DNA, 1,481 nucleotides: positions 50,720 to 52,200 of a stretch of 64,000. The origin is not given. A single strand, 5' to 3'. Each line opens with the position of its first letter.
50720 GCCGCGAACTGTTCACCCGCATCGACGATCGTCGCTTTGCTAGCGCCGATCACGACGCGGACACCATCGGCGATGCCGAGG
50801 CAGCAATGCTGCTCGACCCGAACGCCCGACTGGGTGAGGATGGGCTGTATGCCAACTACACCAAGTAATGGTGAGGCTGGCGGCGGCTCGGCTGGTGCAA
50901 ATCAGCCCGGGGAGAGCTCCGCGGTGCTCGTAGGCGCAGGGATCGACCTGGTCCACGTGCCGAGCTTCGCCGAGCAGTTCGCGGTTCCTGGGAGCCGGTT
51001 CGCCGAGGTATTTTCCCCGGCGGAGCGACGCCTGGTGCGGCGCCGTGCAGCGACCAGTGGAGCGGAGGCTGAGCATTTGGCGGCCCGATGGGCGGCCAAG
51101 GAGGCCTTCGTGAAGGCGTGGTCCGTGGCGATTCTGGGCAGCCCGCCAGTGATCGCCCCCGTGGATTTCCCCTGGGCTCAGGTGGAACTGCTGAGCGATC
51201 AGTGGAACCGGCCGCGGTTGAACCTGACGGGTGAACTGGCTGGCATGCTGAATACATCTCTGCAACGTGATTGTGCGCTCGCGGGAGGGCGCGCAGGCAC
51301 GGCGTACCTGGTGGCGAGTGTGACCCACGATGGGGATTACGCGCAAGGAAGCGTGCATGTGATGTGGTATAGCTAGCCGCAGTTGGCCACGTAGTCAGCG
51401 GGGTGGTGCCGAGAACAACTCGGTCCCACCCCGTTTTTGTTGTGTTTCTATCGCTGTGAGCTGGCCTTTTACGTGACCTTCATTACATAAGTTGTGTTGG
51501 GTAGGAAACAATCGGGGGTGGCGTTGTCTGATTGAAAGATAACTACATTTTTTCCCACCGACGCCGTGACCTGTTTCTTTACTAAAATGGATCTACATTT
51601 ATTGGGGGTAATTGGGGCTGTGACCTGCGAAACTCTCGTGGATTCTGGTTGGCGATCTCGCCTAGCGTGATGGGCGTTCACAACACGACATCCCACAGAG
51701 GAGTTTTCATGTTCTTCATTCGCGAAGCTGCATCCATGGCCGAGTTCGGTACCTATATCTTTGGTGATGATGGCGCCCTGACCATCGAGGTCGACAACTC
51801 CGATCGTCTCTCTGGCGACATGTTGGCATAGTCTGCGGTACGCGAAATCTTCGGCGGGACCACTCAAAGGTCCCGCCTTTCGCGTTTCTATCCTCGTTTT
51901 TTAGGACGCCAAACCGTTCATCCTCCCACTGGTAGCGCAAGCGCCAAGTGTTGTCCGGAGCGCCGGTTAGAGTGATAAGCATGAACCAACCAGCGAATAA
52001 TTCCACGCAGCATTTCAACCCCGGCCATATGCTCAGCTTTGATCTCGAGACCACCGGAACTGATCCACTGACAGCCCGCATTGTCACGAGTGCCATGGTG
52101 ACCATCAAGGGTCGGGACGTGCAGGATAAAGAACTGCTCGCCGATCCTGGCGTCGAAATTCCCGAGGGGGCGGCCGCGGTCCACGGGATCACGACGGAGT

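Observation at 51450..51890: Standalone 40-aa acidic ORF with strong RBS and its own terminator, preceded by direct repeats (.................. x2)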

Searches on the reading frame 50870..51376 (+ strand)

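Call 52: search_protein_families(library=ncbifam, proteins=[window:50870-51376:+], max_evalue=0.001)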
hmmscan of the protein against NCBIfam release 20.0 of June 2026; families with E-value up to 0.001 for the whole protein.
window:50870-51376:+ (168 aa): 10 families
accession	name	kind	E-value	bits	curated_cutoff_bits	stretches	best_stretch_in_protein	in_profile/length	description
NF000831.0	PRK00070.3-1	equivalog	3.1e-38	130.6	124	1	20-161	3-124/130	holo-ACP synthase AcpS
TIGR00556.1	pantethn_trn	domain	9.5e-23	80.7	45.35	1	22-130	4-102/128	phosphopantetheine--protein transferase domain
NF011254.0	PRK14660.1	equivalog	8.5e-12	45.2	195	1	20-151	2-121/125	holo-[acyl-carrier-protein] synthase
NF000832.0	PRK00070.3-2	equivalog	7.3e-11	42.4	107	1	20-129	2-91/116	holo-ACP synthase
NF011250.0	PRK14656.1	equivalog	1.2e-10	41.5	175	1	20-131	2-102/126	holo-[acyl-carrier-protein] synthase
NF011253.0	PRK14659.1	equivalog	4.5e-09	37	156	1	20-87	2-69/123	holo-[acyl-carrier-protein] synthase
TIGR00516.1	acpS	equivalog_domain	1.2e-07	32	59.8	1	21-129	3-100/125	holo-ACP synthase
NF011251.0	PRK14657.1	equivalog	1.6e-06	28.2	165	1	20-124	2-93/123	holo-[acyl-carrier-protein] synthase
NF011256.0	PRK14662.1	equivalog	2e-05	24.9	150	1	20-86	2-65/123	4'-phosphopantetheinyl transferase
NF011255.0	PRK14661.1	equivalog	0.00085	19.3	209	0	20-90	2-62/169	holo-[acyl-carrier-protein] synthase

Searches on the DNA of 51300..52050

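Call 4: search_rna_families(source=window, start=51300, end=52050, threshold=evalue, max_evalue=10)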
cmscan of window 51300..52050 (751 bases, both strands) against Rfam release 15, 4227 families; matches with E-value up to 10: 1.
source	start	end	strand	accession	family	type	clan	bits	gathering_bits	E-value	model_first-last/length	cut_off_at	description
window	51506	51580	+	RF00649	mir-128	Gene; miRNA;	-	13.4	49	6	1-83/83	no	mir-128 microRNA precursor family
